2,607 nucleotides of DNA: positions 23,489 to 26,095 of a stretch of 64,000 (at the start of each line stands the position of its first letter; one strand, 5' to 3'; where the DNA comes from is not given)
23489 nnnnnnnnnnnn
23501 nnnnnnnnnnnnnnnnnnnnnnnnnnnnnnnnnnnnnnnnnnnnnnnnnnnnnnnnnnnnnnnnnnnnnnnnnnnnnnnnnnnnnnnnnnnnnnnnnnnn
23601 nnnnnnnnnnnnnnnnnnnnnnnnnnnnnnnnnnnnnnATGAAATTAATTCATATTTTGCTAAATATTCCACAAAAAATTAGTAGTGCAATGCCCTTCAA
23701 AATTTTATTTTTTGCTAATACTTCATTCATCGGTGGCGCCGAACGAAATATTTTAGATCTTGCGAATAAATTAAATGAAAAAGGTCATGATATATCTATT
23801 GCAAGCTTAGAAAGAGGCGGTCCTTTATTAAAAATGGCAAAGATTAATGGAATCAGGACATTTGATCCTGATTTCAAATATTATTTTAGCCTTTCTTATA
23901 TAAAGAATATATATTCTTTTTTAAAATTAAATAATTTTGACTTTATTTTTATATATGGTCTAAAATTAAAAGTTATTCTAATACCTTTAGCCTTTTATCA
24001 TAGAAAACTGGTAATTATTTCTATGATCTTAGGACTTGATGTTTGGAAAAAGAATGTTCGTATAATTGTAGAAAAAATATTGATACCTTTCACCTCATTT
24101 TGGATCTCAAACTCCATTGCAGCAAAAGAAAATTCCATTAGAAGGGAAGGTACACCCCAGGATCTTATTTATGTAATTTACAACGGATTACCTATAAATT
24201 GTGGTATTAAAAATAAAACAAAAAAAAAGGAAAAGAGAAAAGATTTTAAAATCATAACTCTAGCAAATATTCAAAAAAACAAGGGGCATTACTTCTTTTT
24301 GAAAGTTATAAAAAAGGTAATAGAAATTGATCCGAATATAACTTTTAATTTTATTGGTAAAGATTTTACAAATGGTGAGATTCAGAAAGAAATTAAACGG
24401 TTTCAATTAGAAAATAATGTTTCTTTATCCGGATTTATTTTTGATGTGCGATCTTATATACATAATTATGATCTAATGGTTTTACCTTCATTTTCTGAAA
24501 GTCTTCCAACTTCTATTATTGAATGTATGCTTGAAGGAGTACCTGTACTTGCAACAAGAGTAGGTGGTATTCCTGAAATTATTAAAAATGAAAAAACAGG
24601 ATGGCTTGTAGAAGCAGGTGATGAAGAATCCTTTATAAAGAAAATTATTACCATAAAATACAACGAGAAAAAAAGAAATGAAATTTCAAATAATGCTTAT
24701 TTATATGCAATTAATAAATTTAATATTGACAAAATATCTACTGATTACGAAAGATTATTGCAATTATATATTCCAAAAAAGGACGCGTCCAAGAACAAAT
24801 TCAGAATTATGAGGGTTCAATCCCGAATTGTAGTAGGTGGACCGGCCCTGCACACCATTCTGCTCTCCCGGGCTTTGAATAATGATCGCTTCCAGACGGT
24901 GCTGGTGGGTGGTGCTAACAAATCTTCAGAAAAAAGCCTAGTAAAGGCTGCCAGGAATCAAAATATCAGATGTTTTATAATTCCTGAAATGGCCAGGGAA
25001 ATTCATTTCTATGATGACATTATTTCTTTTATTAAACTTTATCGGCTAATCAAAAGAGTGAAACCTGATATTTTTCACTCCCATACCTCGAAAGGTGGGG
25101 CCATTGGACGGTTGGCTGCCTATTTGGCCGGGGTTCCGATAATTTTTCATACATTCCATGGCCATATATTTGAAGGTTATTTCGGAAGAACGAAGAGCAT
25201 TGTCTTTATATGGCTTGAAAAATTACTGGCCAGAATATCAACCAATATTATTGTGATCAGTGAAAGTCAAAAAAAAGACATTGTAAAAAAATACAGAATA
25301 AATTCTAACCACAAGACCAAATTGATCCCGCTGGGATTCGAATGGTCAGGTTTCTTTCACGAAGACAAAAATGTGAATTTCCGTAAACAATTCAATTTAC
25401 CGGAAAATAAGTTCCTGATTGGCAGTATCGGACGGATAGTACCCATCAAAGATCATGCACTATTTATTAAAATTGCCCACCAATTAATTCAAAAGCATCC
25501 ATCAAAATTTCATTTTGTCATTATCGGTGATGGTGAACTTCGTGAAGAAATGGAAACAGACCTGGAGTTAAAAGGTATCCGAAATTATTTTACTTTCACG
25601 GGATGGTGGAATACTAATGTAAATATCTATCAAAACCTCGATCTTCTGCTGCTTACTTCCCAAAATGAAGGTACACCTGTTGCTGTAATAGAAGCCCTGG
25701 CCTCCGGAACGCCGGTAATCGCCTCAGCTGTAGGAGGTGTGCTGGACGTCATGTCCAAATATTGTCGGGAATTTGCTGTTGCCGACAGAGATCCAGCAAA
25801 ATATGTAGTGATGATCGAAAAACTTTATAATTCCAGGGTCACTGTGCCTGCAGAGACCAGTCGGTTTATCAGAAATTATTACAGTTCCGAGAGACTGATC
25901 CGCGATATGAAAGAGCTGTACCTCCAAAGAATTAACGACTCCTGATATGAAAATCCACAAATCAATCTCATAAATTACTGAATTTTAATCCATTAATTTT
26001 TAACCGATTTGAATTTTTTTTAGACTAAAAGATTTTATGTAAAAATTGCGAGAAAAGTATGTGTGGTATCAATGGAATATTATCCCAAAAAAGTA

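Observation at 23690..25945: Two complete GT4 glycosyltransferases are fused in frame, with an abrupt base-composition switch at the junction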

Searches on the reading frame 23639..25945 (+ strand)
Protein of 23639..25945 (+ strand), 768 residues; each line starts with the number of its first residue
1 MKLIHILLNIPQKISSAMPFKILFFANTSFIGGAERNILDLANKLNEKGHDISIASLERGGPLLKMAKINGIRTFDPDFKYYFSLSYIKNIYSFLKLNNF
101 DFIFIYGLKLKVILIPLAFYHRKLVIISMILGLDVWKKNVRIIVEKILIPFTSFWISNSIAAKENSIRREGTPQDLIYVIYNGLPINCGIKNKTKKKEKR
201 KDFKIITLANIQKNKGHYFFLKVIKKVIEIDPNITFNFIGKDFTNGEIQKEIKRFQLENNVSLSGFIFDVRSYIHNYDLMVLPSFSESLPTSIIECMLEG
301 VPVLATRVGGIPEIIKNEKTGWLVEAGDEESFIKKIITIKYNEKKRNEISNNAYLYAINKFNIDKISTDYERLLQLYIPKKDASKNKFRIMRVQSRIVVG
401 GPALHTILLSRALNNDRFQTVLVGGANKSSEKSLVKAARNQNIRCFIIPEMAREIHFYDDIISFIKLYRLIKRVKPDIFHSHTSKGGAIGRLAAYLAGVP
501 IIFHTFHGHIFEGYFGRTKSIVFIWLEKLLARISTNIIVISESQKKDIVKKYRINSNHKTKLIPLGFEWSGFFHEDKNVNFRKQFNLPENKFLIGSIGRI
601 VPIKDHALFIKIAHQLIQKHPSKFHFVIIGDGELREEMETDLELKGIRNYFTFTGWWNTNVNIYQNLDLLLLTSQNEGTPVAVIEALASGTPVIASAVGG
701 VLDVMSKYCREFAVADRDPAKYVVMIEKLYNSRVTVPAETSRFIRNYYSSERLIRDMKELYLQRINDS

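Call 6: search_protein_families(library=pfam, proteins=[window:23690-25945:+], max_evalue=0.001)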
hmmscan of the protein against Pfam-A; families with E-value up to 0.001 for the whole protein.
window:23690-25945:+ (751 aa): 7 families
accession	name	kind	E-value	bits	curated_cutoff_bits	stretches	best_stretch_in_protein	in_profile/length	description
PF00534.26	Glycos_transf_1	-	5.1e-63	212.1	26.4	2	176-337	6-170/172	Glycosyl transferases group 1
PF13692.12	Glyco_trans_1_4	-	6.4e-56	189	27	2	187-321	3-138/142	Glycosyl transferases group 1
PF13439.12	Glyco_transf_4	-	3.8e-32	112.1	28.5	2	382-549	1-165/170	Glycosyltransferase Family 4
PF13579.12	Glyco_trans_4_4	-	1.4e-15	58.4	29.7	1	440-549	53-158/158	Glycosyl transferase 4-like domain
PF13477.12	Glyco_trans_4_2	-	5.6e-12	46.4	23.4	1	387-523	11-138/139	Glycosyl transferase 4-like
PF20706.3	GT4-conflict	-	3.3e-09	36.6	26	1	573-692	196-324/385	Family 4 Glycosyltransferase in conflict systems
PF13524.12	Glyco_trans_1_2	-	0.00097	19.5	25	0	243-347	28-136/144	Glycosyl transferase-like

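Call 8: find_homologous_proteins(query=window:23690-25945:+)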
Query window:23690-25945:+ (751 aa): 59 proteins with E <= 0.001 among 8000 candidates.
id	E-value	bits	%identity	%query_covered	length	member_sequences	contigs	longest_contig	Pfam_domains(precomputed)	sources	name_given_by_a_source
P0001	0.0e+0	1681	100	100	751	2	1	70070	PF00534.27,PF13477.13,PF13579.13,PF13439.13,PF20706.4,PF13692.13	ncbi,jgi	-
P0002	7.7e-252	856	54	99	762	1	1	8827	PF00534.27,PF13477.13,PF13579.13,PF13524.13,PF13439.13,PF20706.4,PF13692.13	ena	-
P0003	1.1e-250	852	52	100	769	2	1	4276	PF00534.27,PF13477.13,PF13579.13,PF13439.13,PF20706.4,PF13692.13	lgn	-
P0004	1.4e-246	838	53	99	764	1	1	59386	PF00534.27,PF13477.13,PF13579.13,PF13524.13,PF13439.13,PF20706.4,PF13692.13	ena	-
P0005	1.0e-230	786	52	99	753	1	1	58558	PF00534.27,PF13477.13,PF13579.13,PF13439.13,PF20706.4,PF13692.13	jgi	jgi:glycosyltransferase involved in cell wall biosynthesis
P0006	1.1e-230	786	48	100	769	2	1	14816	PF00534.27,PF13477.13,PF13579.13,PF13524.13,PF13439.13,PF20706.4,PF13692.13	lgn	-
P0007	9.6e-200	683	45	99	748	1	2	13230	PF00534.27,PF13477.13,PF13579.13,PF13524.13,PF13439.13,PF20706.4,PF13692.13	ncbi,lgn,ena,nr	ncbi:MAG: glycosyltransferase [Bacteroidetes bacterium]|nr:glycosyltransferase [Bacteroidota bacteri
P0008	6.8e-60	221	33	51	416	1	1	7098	PF00534.27,PF13477.13,PF13579.13,PF13439.13,PF13692.13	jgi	jgi:glycosyltransferase involved in cell wall biosynthesis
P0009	1.3e-59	220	34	50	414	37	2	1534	PF00534.27,PF13477.13,PF13579.13,PF13439.13,PF13692.13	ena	-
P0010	1.2e-40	158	26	99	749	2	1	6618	PF00534.27,PF13477.13,PF13579.13,PF13524.13,PF13439.13,PF20706.4,PF13692.13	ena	-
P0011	1.2e-38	151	29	43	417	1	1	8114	PF00534.27,PF13477.13,PF13579.13,PF13439.13,PF13692.13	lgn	-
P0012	2.0e-36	144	22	91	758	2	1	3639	PF00534.27,PF13579.13,PF13524.13,PF13439.13,PF20706.4,PF13692.13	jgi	jgi:glycosyltransferase involved in cell wall biosynthesis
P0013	3.7e-32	130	23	71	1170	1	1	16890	PF13632.13,PF10111.15,PF13506.14,PF13641.13,PF00534.27,PF13579.13,PF13524.13,PF13439.13,PF00535.33,PF13692.13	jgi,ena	jgi:glycosyltransferase involved in cell wall biosynthesis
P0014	7.0e-31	125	22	91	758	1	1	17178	PF00534.27,PF13579.13,PF13524.13,PF13439.13,PF20706.4,PF13692.13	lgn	-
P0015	1.6e-28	117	30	22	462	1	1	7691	PF00534.27,PF13477.13,PF13579.13,PF13439.13,PF20706.4,PF13692.13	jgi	jgi:glycosyltransferase involved in cell wall biosynthesis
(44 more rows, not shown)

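Call 9: find_encoding_contigs(protein=window:23639-25945:+, flank=10000)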
Protein window:23639-25945:+ (768 aa): 1 contig read that carries it; 1 place shown.
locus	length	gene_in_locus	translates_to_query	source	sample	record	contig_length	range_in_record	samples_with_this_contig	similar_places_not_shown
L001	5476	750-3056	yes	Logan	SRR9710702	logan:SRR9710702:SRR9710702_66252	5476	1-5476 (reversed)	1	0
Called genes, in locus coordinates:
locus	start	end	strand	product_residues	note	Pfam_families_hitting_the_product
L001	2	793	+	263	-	?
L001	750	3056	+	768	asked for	PF13439:Glyco_transf_4, PF00534:Glycos_transf_1, PF13692:Glyco_trans_1_4, PF13439:Glyco_transf_4, PF13477:Glyco_trans_4_2, PF13579:Glyco_trans_4_4, PF00534:Glycos_transf_1, PF13692:Glyco_trans_1_4, +1 more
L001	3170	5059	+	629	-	PF13522:GATase_6, PF12481:DUF3700 (weak), PF13537:GATase_7, PF00733:Asn_synthase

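Call 12: find_encoding_contigs(protein=P0004, flank=10000, max_places=2)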
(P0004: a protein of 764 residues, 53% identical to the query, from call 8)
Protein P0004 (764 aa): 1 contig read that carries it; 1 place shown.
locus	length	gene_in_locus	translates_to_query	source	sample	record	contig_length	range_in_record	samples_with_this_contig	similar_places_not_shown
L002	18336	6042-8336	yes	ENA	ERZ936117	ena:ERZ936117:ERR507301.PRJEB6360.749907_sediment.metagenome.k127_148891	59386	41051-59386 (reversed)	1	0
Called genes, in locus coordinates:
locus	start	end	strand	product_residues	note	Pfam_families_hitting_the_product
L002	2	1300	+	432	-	?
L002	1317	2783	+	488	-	-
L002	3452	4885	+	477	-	-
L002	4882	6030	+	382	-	PF13477:Glyco_trans_4_2 (weak), PF20706:GT4-conflict (faint), PF13439:Glyco_transf_4, PF13579:Glyco_trans_4_4, PF00534:Glycos_transf_1, PF13692:Glyco_trans_1_4, PF13524:Glyco_trans_1_2 (weak)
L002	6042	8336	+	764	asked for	PF13439:Glyco_transf_4 (weak), PF00534:Glycos_transf_1, PF13524:Glyco_trans_1_2 (weak), PF13692:Glyco_trans_1_4, PF13439:Glyco_transf_4, PF13579:Glyco_trans_4_4, PF00534:Glycos_transf_1, PF13692:Glyco_trans_1_4, +2 more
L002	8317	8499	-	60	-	-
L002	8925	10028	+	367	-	PF00155:Aminotran_1_2, PF01041:DegT_DnrJ_EryC1, PF00266:Aminotran_5, PF01053:Cys_Met_Meta_PP, PF01212:Beta_elim_lyase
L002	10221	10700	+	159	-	PF25084:LbH_EIF2B (weak), PF25087:GMPPB_C (weak), PF00132:Hexapep, PF14602:Hexapep_2 (weak)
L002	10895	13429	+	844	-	PF00953:Glycos_transf_4, PF13727:CoA_binding_3, PF02397:Bac_transf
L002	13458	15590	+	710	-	PF00535:Glycos_transf_2, PF10111:Glyco_tranf_2_2 (faint), PF13641:Glyco_tranf_2_3, PF13712:Glyco_tranf_2_5 (faint), PF13632:Glyco_trans_2_3 (faint), PF13727:CoA_binding_3, PF02397:Bac_transf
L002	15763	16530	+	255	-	PF00535:Glycos_transf_2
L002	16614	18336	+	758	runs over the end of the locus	PF00270:DEAD, PF04851:ResIII (weak), PF00271:Helicase_C, PF22982:WHD_HRQ1, PF09369:MZB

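Call 13: find_encoding_contigs(protein=P0005, flank=10000, max_places=2)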
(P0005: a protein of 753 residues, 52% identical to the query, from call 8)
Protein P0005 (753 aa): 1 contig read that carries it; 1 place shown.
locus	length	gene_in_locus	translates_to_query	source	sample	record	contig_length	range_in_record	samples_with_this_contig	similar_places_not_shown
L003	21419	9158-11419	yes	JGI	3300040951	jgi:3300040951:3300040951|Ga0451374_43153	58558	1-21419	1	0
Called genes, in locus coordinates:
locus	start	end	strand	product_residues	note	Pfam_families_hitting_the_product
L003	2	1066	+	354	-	?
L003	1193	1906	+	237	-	PF14622:Ribonucleas_3_3, PF00636:Ribonuclease_3, PF00035:dsrm (weak)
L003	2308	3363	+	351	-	PF02350:Epimerase_2, PF02684:LpxB (weak)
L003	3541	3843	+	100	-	-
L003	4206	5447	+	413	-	PF02563:Poly_export, PF10531:SLBB (weak), PF22461:SLBB_2 (faint)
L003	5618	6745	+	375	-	PF02706:Wzz (weak), PF13807:GNVR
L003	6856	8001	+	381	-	-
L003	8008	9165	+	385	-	PF13439:Glyco_transf_4, PF00534:Glycos_transf_1, PF13692:Glyco_trans_1_4, PF13524:Glyco_trans_1_2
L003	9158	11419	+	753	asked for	PF13439:Glyco_transf_4, PF00534:Glycos_transf_1, PF13692:Glyco_trans_1_4, PF13439:Glyco_transf_4, PF13477:Glyco_trans_4_2, PF13579:Glyco_trans_4_4, PF00534:Glycos_transf_1, PF13692:Glyco_trans_1_4, +1 more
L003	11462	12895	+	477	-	PF01943:Polysacc_synt, PF13440:Polysacc_synt_3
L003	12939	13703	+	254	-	PF01209:Ubie_methyltran (faint), PF07021:MetW (faint), PF13489:Methyltransf_23, PF13847:Methyltransf_31, PF08241:Methyltransf_11, PF08242:Methyltransf_12, PF13649:Methyltransf_25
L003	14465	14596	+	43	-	-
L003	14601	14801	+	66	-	-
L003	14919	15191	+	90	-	PF02604:PhdYeFM_antitox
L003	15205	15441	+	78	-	PF06769:YoeB_toxin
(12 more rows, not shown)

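Call 14: find_encoding_contigs(protein=P0006, flank=10000, max_places=2)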
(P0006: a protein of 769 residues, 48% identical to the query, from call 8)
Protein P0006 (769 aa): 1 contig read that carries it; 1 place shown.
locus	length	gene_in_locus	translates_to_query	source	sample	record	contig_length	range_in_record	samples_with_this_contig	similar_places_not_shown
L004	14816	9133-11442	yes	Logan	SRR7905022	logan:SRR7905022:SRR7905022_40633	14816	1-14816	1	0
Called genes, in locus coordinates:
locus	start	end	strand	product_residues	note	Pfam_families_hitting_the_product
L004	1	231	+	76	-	?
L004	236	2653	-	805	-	PF22544:HYDIN_VesB_CFA65-like_Ig (faint), PF13860:FlgD_ig (weak)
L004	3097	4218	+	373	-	PF13807:GNVR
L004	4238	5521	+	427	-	-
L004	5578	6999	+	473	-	PF01943:Polysacc_synt (weak)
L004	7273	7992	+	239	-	PF00685:Sulfotransfer_1, PF13469:Sulfotransfer_3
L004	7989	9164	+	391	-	PF20706:GT4-conflict (faint), PF13439:Glyco_transf_4, PF13579:Glyco_trans_4_4, PF00534:Glycos_transf_1, PF13692:Glyco_trans_1_4, PF13524:Glyco_trans_1_2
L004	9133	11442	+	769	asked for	PF13439:Glyco_transf_4, PF13579:Glyco_trans_4_4, PF00534:Glycos_transf_1, PF13692:Glyco_trans_1_4, PF13439:Glyco_transf_4, PF13477:Glyco_trans_4_2, PF13579:Glyco_trans_4_4, PF00534:Glycos_transf_1, +3 more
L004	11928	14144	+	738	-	PF13205:Big_5 (weak), PF15780:ASH (faint), PF05935:Arylsulfotrans, PF14269:Arylsulfotran_2, PF13860:FlgD_ig (weak), PF18962:Por_Secre_tail (weak)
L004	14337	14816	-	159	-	?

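Call 15: find_encoding_contigs(protein=P0007, flank=10000, max_places=2)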
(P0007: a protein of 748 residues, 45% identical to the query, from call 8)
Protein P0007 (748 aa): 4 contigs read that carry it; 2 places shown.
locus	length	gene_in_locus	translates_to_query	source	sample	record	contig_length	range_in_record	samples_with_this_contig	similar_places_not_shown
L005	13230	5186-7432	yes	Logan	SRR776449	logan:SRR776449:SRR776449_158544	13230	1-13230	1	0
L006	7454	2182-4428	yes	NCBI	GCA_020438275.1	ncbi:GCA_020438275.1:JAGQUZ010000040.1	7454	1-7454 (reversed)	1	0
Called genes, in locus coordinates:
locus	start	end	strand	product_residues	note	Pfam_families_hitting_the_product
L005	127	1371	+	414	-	PF02563:Poly_export, PF10531:SLBB (faint), PF22461:SLBB_2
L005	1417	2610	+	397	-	PF13807:GNVR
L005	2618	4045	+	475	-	PF04932:Wzy_C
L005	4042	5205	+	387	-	PF13439:Glyco_transf_4, PF13477:Glyco_trans_4_2 (faint), PF13579:Glyco_trans_4_4, PF00534:Glycos_transf_1, PF13524:Glyco_trans_1_2, PF13692:Glyco_trans_1_4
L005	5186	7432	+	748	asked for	PF13439:Glyco_transf_4 (weak), PF00534:Glycos_transf_1, PF13692:Glyco_trans_1_4, PF13439:Glyco_transf_4, PF13477:Glyco_trans_4_2, PF13579:Glyco_trans_4_4, PF00534:Glycos_transf_1, PF13692:Glyco_trans_1_4, +2 more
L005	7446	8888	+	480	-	PF01943:Polysacc_synt, PF13440:Polysacc_synt_3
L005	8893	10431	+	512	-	-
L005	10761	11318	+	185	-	-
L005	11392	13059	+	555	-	PF24793:GINT1_N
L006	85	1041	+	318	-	PF04932:Wzy_C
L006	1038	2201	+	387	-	PF13439:Glyco_transf_4, PF13477:Glyco_trans_4_2 (faint), PF13579:Glyco_trans_4_4, PF00534:Glycos_transf_1, PF13524:Glyco_trans_1_2, PF13692:Glyco_trans_1_4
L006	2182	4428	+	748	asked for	PF13439:Glyco_transf_4 (weak), PF00534:Glycos_transf_1, PF13692:Glyco_trans_1_4, PF13439:Glyco_transf_4, PF13477:Glyco_trans_4_2, PF13579:Glyco_trans_4_4, PF00534:Glycos_transf_1, PF13692:Glyco_trans_1_4, +2 more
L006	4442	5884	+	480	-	PF01943:Polysacc_synt, PF13440:Polysacc_synt_3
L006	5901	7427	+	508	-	-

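Call 16: find_encoding_contigs(protein=P0002, flank=10000, max_places=2)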
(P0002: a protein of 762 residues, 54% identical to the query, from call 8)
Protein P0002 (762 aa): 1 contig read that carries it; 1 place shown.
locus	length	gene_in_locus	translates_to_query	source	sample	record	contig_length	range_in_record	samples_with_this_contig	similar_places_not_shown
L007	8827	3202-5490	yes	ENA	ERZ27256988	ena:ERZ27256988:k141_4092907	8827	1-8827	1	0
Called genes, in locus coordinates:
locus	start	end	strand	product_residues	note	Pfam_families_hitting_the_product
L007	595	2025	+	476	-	-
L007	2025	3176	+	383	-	PF13439:Glyco_transf_4, PF13579:Glyco_trans_4_4, PF00534:Glycos_transf_1, PF13692:Glyco_trans_1_4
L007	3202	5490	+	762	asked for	PF13439:Glyco_transf_4, PF00534:Glycos_transf_1, PF13692:Glyco_trans_1_4, PF13439:Glyco_transf_4, PF13579:Glyco_trans_4_4, PF13477:Glyco_trans_4_2, PF00534:Glycos_transf_1, PF13692:Glyco_trans_1_4, +2 more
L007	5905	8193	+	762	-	PF19773:DUF6259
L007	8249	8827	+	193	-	?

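Call 22: find_related_loci(query=A2, collection=genome_contigs, flank=10000)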
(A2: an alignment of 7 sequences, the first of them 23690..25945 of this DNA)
Query A2 (751 aa) in genome_contigs; peptide patterns used: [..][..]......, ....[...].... (x = any residue, [..] = any of these).
230 stretches matched a pattern; 164 encode a relative of the query (tblastn E <= 1e-3); the best 80 are kept; 80 distinct loci.
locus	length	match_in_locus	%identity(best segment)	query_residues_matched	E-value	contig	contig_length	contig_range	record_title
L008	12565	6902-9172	48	4-751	0e+0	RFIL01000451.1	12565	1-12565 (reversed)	MAG: Calditrichaeota bacterium isolate J075 k99_706649, whole genome shotgun sequence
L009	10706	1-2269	57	17-746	4e-143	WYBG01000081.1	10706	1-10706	MAG: Deltaproteobacteria bacterium isolate PRO9 k127_66204, whole genome shotgun sequence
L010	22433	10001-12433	57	3-746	9e-135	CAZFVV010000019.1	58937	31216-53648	MAG TPA_asm: uncultured Calditrichaceae bacterium isolate SRP329715_co1_261 genome assembly, contig: NODE_585_length_589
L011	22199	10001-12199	33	15-744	3e-107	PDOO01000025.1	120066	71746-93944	MAG: Candidatus Cloacimonadota bacterium isolate DOLZORAL124_36_10 DolZOral124_scaffold_99, whole genome shotgun sequenc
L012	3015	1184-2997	45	368-724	3e-94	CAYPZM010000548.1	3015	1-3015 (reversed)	MAG TPA_asm: uncultured Cytophagia bacterium isolate SRP141376_co2_249 genome assembly, contig: NODE_48777_length_3015_c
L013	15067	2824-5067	31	4-745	3e-90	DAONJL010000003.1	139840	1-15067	MAG TPA_asm: bacterium isolate AMR_MDS_3740 NODE_108_length_139840_cov_9.416690, whole genome shotgun sequence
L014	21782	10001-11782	32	162-744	4e-88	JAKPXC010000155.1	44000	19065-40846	MAG: Candidatus Cloacimonadota bacterium isolate USPA_metabat.28_sub k141_257490, whole genome shotgun sequence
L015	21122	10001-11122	42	202-744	4e-85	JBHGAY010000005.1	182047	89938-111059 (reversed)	MAG: Candidatus Eisenbacteria bacterium isolate SBS.BIN.67 SBSBIN67_contig_5, whole genome shotgun sequence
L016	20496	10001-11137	40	228-746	1e-84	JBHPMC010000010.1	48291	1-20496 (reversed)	Candidatus Margulisiibacteriota bacterium isolate SAG AM-324-J15 AM-324-J15_NODE_10, whole genome shotgun sequence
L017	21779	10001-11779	31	162-744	1e-83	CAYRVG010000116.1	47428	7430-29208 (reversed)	MAG TPA_asm: uncultured Candidatus Cloacimonadota bacterium isolate SRP067234_co1_151 genome assembly, contig: k99_33278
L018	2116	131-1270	38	127-744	3e-87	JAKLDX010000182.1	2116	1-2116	MAG: Candidatus Omnitrophota bacterium isolate RA.bin12 RA.bin12_182, whole genome shotgun sequence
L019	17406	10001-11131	40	120-744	5e-83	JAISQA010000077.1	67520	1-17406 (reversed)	MAG: Candidatus Margulisiibacteriota bacterium isolate Kf353_bin111 k119_2234944, whole genome shotgun sequence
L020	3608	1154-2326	39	370-745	4e-83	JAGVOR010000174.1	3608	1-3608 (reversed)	MAG: Candidatus Omnitrophota bacterium isolate DeMMO3_44 c_000000020745, whole genome shotgun sequence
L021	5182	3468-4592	40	120-744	1e-81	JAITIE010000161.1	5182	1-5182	MAG: Candidatus Margulisiibacteriota bacterium isolate Pcl387_bin101 k119_193025, whole genome shotgun sequence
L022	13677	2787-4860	40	125-744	4e-81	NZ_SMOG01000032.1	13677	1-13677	Candidatus Syntrophosphaera thermopropionivorans strain W5 contig_32, whole genome shotgun sequence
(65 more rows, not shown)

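Call 27: list_cluster_members(proteins=[P0001, P0003, P0002])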
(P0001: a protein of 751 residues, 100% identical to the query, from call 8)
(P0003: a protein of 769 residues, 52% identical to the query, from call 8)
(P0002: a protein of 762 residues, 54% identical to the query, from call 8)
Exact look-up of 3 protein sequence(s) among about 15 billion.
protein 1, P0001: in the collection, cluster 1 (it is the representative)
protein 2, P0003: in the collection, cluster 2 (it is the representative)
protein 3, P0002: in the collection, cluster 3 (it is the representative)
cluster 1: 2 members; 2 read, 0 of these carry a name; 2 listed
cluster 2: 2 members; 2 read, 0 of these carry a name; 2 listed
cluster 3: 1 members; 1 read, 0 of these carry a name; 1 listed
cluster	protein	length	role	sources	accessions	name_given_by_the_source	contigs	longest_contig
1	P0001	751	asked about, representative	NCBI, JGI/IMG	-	-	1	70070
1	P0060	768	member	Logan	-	-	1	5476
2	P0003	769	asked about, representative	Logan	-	-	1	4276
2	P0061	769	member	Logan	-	-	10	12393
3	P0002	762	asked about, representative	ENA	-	-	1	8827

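Call 28: find_encoding_contigs(protein=P0001, flank=1000, max_places=4)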
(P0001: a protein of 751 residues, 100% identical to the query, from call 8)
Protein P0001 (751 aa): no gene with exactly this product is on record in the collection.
